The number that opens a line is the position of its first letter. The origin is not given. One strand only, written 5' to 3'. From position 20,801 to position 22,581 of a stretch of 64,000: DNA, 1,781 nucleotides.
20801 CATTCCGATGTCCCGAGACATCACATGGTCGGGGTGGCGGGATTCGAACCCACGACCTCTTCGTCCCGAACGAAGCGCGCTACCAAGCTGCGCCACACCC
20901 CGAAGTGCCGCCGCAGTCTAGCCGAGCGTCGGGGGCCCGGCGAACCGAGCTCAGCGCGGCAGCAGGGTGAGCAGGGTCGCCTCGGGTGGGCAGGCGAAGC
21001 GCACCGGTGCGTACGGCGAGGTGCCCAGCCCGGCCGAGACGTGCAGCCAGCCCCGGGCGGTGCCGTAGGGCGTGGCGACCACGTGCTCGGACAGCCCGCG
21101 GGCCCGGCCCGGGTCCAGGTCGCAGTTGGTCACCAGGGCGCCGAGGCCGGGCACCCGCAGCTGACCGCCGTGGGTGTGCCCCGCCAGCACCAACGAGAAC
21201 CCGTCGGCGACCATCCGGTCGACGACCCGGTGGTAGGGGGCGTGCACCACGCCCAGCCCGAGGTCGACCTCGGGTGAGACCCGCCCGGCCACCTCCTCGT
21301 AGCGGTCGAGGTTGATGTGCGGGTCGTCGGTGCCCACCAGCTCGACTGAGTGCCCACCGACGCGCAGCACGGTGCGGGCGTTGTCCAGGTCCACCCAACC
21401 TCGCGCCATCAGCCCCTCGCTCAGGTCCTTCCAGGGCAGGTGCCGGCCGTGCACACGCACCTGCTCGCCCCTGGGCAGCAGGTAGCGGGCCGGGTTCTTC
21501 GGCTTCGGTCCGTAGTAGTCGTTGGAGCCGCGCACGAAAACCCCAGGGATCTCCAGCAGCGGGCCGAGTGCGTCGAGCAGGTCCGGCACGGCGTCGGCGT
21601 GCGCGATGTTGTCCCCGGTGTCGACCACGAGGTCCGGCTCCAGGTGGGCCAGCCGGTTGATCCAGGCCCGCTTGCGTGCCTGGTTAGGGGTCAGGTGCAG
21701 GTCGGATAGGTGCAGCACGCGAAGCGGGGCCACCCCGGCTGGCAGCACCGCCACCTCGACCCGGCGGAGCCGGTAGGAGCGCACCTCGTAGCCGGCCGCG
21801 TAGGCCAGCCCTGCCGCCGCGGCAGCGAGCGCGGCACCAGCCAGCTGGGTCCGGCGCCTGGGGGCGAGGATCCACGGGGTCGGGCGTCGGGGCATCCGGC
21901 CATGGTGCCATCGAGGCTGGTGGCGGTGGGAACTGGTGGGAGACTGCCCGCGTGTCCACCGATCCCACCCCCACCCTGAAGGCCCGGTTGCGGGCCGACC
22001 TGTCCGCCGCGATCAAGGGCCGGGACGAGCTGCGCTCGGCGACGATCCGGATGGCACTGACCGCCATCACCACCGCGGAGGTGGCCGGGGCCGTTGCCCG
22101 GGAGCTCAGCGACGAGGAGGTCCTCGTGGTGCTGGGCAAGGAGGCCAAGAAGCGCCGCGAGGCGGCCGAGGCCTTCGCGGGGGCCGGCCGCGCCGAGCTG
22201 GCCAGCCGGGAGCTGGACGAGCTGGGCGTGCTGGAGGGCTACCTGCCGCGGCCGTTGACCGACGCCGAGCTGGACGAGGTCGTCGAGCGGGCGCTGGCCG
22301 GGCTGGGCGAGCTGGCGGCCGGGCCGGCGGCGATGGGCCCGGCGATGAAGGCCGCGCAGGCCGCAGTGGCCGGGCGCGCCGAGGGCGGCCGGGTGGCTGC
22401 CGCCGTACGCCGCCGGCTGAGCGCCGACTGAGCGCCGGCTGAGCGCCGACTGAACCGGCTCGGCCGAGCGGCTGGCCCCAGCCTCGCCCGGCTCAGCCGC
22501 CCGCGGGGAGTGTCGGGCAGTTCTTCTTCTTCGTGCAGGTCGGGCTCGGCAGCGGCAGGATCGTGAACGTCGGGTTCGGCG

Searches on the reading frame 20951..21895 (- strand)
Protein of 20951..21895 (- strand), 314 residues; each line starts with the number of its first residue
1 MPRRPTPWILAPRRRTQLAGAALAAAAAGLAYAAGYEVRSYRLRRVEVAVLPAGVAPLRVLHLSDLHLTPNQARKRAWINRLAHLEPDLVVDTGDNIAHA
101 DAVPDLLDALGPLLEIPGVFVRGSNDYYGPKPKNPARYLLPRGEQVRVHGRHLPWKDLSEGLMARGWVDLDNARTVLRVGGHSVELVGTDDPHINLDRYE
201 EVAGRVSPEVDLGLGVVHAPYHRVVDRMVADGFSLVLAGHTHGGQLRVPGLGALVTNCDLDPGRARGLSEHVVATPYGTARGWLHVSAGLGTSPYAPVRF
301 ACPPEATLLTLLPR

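Call 11: find_related_loci(query=window:20951-21895:-, collection=genome_contigs, flank=10000)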
Query window:20951-21895:- (314 aa) in genome_contigs; peptide patterns used: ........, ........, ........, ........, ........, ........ (x = any residue, [..] = any of these).
599 stretches matched a pattern (row limit reached: there are more); 305 encode a relative of the query (tblastn E <= 1e-3); the best 80 are kept; 80 distinct loci.
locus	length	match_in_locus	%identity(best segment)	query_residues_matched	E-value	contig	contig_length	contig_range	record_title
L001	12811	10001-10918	64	4-311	2e-119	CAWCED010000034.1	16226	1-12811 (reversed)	MAG: uncultured Actinomycetota bacterium isolate MFD08497.bin.3.77 genome assembly, contig: contig_62365, whole genome s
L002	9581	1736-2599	66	23-312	3e-118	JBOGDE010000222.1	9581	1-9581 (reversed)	MAG: Micromonosporaceae bacterium isolate SD8037_metabat2.bin.2_sub NODE_3199_length_9581_cov_3.381426, whole genome sho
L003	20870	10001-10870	64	20-311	9e-115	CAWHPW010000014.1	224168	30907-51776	MAG: uncultured Actinomycetota bacterium isolate MFD08497.bin.1.32 genome assembly, contig: contig_5118, whole genome sh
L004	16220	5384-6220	66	24-305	3e-114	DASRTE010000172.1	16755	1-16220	MAG TPA_asm: Jiangellaceae bacterium isolate SMAG_U6758 k141_2812845, whole genome shotgun sequence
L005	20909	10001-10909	64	9-314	4e-114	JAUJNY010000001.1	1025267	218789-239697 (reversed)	MAG: Jiangellales bacterium isolate YX2bin44 opera_contig_9, whole genome shotgun sequence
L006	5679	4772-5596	67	37-314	4e-114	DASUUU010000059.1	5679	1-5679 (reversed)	MAG TPA_asm: Jiangellaceae bacterium isolate SMAG_U1797 k141_149069, whole genome shotgun sequence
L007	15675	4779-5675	62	7-305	1e-112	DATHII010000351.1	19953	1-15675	MAG TPA_asm: Jiangellaceae bacterium isolate SMAG_U12522 k141_137530, whole genome shotgun sequence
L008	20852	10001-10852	60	24-314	2e-112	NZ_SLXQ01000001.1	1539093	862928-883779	Tamaricihabitans halophyticus strain DSM 45765 Ga0310474_101, whole genome shotgun sequence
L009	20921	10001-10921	61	3-311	7e-112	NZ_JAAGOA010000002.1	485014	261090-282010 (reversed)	Phytoactinopolyspora halotolerans strain CCTCC AB 2017055 Scaffold2, whole genome shotgun sequence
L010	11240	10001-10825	67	37-314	1e-111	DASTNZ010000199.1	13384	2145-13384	MAG TPA_asm: Jiangellaceae bacterium isolate SMAG_U2157 k141_2070123, whole genome shotgun sequence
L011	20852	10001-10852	63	20-305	2e-110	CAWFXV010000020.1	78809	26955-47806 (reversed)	MAG: uncultured Actinomycetota bacterium isolate MFD00962.bin.1.200 genome assembly, contig: contig_206652, whole genome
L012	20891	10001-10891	60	18-314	6e-110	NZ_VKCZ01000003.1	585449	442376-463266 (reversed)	Microlunatus speluncae strain SYSU K12189 K189_Contig4, whole genome shotgun sequence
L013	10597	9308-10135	64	37-313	6e-110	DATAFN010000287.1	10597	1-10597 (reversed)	MAG TPA_asm: Actinomycetes bacterium isolate SMAG_U6804 k141_1370432, whole genome shotgun sequence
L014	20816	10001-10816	67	35-311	8e-110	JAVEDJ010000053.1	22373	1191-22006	MAG: Actinomycetota bacterium isolate BP_174 scaffold_1786500, whole genome shotgun sequence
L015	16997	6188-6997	65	36-313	6e-109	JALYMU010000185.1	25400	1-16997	MAG: Actinomycetota bacterium isolate ATA bin19 SD1493-95_k127_894011, whole genome shotgun sequence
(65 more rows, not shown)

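Call 28: search_protein_families(library=pfam, max_evalue=0.0001, proteins=[window:20951-21895:-])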
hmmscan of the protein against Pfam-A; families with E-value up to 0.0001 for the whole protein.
window:20951-21895:- (314 aa): 2 families
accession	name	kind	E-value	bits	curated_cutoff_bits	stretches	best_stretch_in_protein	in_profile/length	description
PF00149.33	Metallophos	-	5.6e-11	43.7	21.5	1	58-243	1-190/191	Calcineurin-like phosphoesterase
PF12850.12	Metallophos_2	-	8.3e-07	29.6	27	1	59-245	2-120/154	Calcineurin-like phosphoesterase superfamily domain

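Call 42: find_homologous_proteins(query=window:20951-21895:-)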
Query window:20951-21895:- (314 aa): 8000 proteins with E <= 0.001 among 8000 candidates; the best 120 are listed.
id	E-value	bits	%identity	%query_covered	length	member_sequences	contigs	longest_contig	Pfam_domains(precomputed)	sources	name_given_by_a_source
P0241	1.2e-207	707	100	100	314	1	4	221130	PF12850.13,PF00149.34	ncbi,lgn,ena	-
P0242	2.9e-141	489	77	90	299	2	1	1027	PF12850.13,PF00149.34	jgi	jgi:predicted MPP superfamily phosphohydrolase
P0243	6.7e-130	451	70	88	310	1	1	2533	PF12850.13,PF00149.34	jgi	jgi:predicted MPP superfamily phosphohydrolase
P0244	1.1e-127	444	68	96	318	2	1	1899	PF12850.13,PF00149.34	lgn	-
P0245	1.7e-127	443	69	88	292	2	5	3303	PF00149.34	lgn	-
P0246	2.2e-127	443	69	96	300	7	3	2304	PF12850.13,PF00149.34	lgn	-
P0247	3.4e-126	439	70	89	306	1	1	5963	PF12850.13,PF00149.34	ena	-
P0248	6.8e-126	438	69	88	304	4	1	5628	PF12850.13,PF00149.34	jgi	jgi:predicted MPP superfamily phosphohydrolase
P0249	2.5e-125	436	68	90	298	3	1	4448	PF00149.34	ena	-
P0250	4.8e-124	432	67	96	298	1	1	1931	PF00149.34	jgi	jgi:uncharacterized protein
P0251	3.1e-123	429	68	90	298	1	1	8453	PF12850.13,PF00149.34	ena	-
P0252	7.6e-123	428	69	88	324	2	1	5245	PF12850.13,PF00149.34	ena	-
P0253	1.9e-122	427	67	94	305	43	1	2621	PF12850.13,PF00149.34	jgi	jgi:predicted MPP superfamily phosphohydrolase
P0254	3.3e-122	426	67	88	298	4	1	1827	PF12850.13,PF00149.34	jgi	jgi:predicted MPP superfamily phosphohydrolase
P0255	4.1e-122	426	67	89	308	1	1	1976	PF00149.34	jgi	jgi:uncharacterized protein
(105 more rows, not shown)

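Call 43: find_encoding_contigs(protein=P0241, flank=10000, max_places=10)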
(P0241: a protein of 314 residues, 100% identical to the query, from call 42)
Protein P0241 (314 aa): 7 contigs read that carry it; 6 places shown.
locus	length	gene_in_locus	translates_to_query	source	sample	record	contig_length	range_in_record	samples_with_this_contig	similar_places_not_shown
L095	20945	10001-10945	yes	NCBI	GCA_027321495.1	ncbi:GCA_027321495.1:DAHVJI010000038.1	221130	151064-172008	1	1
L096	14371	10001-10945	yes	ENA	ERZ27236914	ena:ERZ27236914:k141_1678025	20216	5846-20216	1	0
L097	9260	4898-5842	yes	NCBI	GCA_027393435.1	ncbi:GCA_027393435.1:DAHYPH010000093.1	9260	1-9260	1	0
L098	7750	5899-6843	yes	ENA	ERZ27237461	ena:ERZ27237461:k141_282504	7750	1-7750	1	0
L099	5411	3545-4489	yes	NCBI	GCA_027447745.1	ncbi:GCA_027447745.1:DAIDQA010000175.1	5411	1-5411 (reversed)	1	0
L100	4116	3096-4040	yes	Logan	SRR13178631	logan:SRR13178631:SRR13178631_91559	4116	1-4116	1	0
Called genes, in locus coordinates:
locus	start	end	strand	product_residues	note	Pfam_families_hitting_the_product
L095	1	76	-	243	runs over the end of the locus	PF00730:HhH-GPD, PF00633:HHH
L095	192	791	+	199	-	PF22802:RsiG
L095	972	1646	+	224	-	PF00027:cNMP_binding, PF13545:HTH_Crp_2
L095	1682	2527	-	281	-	PF00753:Lactamase_B, PF12706:Lactamase_B_2 (weak), PF17778:WHD_BLACT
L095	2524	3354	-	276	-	PF00293:NUDIX (faint)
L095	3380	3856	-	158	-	PF14588:YjgF_endoribonc, PF01042:Ribonuc_L-PSP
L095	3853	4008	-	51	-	-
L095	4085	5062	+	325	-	PF01656:CbiA, PF02374:ArsA_ATPase, PF10609:ParA (faint), PF13614:AAA_31 (faint)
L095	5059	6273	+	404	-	PF10609:ParA (faint), PF01656:CbiA, PF02374:ArsA_ATPase, PF13614:AAA_31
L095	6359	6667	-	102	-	PF02467:Whib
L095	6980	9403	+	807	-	PF00912:Transgly, PF00905:Transpeptidase, PF03793:PASTA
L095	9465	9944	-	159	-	PF09424:YqeY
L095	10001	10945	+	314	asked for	PF00149:Metallophos, PF12850:Metallophos_2 (faint)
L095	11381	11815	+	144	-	-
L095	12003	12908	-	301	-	PF00126:HTH_1, PF03466:LysR_substrate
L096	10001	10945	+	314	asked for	PF00149:Metallophos, PF12850:Metallophos_2 (faint)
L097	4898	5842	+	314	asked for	PF00149:Metallophos, PF12850:Metallophos_2 (faint)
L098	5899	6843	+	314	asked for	PF00149:Metallophos, PF12850:Metallophos_2 (faint)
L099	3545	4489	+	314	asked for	PF00149:Metallophos, PF12850:Metallophos_2 (faint)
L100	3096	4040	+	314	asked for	PF00149:Metallophos, PF12850:Metallophos_2 (faint)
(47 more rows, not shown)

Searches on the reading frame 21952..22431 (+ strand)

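Call 28: search_protein_families(library=pfam, max_evalue=0.0001, proteins=[window:21952-22431:+])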
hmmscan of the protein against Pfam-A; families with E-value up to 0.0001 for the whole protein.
window:21952-22431:+ (159 aa): 1 family
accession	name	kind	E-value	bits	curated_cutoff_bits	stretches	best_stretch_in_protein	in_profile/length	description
PF09424.15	YqeY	-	2.9e-39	134.9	27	1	10-156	1-143/143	Yqey-like protein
